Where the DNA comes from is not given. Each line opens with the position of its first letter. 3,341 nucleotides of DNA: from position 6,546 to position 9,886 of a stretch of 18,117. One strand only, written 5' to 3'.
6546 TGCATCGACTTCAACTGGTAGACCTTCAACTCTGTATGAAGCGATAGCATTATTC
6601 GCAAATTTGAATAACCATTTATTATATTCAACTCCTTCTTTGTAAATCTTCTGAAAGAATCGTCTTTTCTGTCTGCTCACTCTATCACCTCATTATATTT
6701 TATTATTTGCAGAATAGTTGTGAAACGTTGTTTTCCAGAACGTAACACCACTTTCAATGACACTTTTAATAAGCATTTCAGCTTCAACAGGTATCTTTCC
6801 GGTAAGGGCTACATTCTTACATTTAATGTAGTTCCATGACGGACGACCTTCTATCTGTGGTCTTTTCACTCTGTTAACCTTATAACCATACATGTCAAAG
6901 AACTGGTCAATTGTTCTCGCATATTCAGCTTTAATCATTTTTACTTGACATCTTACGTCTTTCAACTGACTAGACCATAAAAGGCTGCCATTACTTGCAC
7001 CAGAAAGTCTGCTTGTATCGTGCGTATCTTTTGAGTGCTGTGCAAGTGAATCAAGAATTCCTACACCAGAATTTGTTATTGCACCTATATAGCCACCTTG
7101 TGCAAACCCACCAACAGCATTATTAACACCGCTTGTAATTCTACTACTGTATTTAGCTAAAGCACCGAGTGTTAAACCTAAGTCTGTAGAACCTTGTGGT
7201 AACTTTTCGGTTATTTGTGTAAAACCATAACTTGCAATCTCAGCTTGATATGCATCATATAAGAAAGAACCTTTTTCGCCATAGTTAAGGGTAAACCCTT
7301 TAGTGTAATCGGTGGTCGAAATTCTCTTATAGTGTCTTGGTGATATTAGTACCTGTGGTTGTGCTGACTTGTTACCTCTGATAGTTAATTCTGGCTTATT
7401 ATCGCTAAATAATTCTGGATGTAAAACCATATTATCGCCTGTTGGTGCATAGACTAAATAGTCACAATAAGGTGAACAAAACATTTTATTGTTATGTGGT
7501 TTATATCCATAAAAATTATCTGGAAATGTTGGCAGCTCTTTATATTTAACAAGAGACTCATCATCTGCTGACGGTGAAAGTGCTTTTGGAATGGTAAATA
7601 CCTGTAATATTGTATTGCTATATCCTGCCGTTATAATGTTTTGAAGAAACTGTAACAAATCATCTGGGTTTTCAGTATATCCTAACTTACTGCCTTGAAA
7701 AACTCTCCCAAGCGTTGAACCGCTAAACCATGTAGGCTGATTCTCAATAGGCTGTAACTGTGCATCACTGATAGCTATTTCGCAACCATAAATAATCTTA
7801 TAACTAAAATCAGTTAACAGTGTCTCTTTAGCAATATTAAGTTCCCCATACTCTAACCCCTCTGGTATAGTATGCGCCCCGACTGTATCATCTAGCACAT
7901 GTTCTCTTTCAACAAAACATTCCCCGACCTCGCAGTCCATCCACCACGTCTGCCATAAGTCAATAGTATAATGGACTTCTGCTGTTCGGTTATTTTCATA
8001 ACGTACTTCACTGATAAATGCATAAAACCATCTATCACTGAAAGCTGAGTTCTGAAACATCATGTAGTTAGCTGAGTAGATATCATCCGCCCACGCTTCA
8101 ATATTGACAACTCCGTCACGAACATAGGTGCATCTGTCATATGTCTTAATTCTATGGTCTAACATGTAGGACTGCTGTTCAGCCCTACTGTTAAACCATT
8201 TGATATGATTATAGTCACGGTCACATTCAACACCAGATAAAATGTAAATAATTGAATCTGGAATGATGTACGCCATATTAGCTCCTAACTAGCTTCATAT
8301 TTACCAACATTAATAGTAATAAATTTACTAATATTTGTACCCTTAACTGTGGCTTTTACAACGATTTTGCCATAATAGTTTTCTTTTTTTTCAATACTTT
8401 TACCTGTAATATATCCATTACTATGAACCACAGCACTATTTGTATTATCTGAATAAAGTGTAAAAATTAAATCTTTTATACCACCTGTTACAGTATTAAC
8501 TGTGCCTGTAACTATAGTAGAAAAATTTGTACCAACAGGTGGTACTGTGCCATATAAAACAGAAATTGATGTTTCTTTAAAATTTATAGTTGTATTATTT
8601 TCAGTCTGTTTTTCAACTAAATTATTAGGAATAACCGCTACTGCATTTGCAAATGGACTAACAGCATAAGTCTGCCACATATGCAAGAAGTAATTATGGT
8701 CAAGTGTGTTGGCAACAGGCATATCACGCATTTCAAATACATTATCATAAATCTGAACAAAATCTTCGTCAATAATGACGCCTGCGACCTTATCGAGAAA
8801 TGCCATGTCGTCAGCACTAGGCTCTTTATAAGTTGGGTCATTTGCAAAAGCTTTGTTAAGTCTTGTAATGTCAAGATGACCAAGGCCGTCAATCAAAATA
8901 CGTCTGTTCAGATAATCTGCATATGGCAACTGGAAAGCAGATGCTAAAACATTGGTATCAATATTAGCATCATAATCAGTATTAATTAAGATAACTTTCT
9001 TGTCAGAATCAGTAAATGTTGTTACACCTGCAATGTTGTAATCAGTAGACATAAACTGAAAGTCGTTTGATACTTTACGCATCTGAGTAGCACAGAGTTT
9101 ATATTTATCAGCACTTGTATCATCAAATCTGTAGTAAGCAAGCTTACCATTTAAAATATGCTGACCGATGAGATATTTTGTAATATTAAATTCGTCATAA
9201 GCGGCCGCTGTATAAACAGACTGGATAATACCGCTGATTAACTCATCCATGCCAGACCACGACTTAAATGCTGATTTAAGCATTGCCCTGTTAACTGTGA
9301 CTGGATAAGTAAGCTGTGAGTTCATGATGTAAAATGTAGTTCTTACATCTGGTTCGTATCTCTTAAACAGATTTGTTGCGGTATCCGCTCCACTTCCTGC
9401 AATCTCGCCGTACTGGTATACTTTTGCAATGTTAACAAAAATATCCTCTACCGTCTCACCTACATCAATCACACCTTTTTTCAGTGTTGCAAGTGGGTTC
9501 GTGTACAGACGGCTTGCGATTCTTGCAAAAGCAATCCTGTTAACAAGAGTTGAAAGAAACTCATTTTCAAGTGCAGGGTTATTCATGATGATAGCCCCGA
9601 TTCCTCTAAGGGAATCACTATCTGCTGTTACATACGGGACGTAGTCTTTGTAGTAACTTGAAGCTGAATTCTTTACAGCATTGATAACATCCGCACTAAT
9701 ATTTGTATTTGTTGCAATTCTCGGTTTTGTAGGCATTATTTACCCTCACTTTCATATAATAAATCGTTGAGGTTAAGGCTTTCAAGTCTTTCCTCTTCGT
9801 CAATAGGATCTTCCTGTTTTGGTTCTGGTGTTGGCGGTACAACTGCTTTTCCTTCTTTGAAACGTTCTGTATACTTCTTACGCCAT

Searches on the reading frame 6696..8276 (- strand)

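Call 8: search_protein_families(library=pfam, proteins=[window:6696-8276:-], max_evalue=0.1)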
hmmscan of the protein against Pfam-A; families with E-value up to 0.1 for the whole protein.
window:6696-8276:- (527 aa): 2 families
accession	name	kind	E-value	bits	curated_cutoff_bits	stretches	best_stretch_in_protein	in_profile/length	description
PF16838.11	Caud_tail_N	-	1.4e-19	71.2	27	1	12-114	7-118/120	Caudoviral major tail protein N-terminus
PF20934.2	phi29_gp9_C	-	5.9e-18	65.3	27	1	439-525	361-448/449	Bacillus phage phi29, Tail knob protein gp9, C-terminal domain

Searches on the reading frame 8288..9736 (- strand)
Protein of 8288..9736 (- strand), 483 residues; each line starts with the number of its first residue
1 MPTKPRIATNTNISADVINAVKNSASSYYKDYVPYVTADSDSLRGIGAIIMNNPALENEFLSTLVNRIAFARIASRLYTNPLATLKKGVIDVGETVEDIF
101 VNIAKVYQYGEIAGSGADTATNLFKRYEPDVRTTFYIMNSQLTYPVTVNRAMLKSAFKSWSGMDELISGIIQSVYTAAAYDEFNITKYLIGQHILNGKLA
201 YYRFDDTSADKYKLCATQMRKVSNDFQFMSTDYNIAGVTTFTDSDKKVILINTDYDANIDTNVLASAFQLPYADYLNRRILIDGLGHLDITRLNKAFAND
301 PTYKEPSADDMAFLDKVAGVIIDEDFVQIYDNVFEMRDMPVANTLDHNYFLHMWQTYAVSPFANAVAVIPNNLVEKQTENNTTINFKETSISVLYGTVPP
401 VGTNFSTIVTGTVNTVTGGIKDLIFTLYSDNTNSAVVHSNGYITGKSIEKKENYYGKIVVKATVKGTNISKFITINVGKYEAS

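Call 43: search_dna_similar(query=window:8288-9736:-, collection=phages, mode=protein, max_rows=15)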
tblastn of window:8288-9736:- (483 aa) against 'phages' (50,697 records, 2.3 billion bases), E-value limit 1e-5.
Records with a match: 239; places in all: 239; records where one place covers at least 80% of the query: 4.
Best place of each record, by identity: <60% 239.
By first word of the organism name: Bacillus 92; Clostridium 59; Curtobacterium 18; Enterococcus 16; Bacteriophage 15; Bifidobacterium 11; Arthrobacter 6; Streptococcus 5; Microbacterium 4; Rhizobium 2; and 7 more.
By host as written in the record: - 30; Clostridium perfringens 21; Bacillus subtilis 13; Bacillus cereus 11; Curtobacterium flaccumfaciens NRRL B-729 SEA 8; Bacillus thuringiensis subsp. kurstaki ATCC 33679 7; Bacillus thuringiensis subspecies kurstaki 6; Clostridium_AQ innocuum DA664 6; and 71 more.
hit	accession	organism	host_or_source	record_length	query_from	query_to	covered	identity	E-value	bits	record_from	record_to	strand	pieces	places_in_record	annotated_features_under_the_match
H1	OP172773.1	Clostridium phage CS229P2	Clostridium_Q symbiosum DA229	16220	1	364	75%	44.2%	5e-100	335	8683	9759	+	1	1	major capsid protein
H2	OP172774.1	Clostridium phage CS229P3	Clostridium_Q symbiosum DA229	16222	1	364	75%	44.2%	5e-100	335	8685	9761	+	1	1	major capsid protein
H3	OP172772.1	Clostridium phage CS229P1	Clostridium_Q symbiosum DA229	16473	1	364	75%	44.2%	5e-100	335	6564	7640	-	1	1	major capsid protein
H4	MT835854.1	Bacteriophage sp.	human fecal samples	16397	6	369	75%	42.4%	7e-76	265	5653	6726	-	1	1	record has no annotation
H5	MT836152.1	Bacteriophage sp.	human fecal samples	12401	1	365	76%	41.6%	7e-91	308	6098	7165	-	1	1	record has no annotation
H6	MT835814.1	Bacteriophage sp.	human fecal samples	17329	6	369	75%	40.3%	4e-71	251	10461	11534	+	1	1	record has no annotation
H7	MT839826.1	Bacteriophage sp.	human fecal samples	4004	1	370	77%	38.2%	2e-80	277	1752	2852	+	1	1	record has no annotation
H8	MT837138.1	Bacteriophage sp.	human fecal samples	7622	1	363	75%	37.6%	3e-73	257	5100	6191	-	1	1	record has no annotation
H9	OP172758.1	Hungatella phage CH17P1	Hungatella sp. 005845265 CSC17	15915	4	371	76%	35.8%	3e-73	257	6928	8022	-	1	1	major capsid protein | hypothetical protein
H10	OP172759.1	Clostridium phage CI55P1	Clostridium_AQ sp003481775 DA55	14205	5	366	75%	35.3%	4e-63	228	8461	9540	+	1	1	major capsid protein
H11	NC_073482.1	Clostridium phage CI55P1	Clostridium_AQ sp003481775 DA55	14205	5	366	75%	35.3%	4e-63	228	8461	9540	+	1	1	major capsid protein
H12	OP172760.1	Clostridium phage CI55P2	Clostridium_AQ sp003481775 DA55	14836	5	366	75%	35.3%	4e-63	228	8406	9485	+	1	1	major capsid protein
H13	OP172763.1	Clostridium phage CI461P1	Clostridium_AQ sp003481775 DA461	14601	5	366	75%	35.1%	2e-62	225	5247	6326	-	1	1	major capsid protein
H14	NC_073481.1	Clostridium phage CI461P1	Clostridium_AQ sp003481775 DA461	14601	5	366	75%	35.1%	2e-62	225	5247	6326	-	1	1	major capsid protein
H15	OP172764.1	Clostridium phage CI461P2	Clostridium_AQ sp003481775 DA461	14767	5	366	75%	35.1%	2e-62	225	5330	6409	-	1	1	major capsid protein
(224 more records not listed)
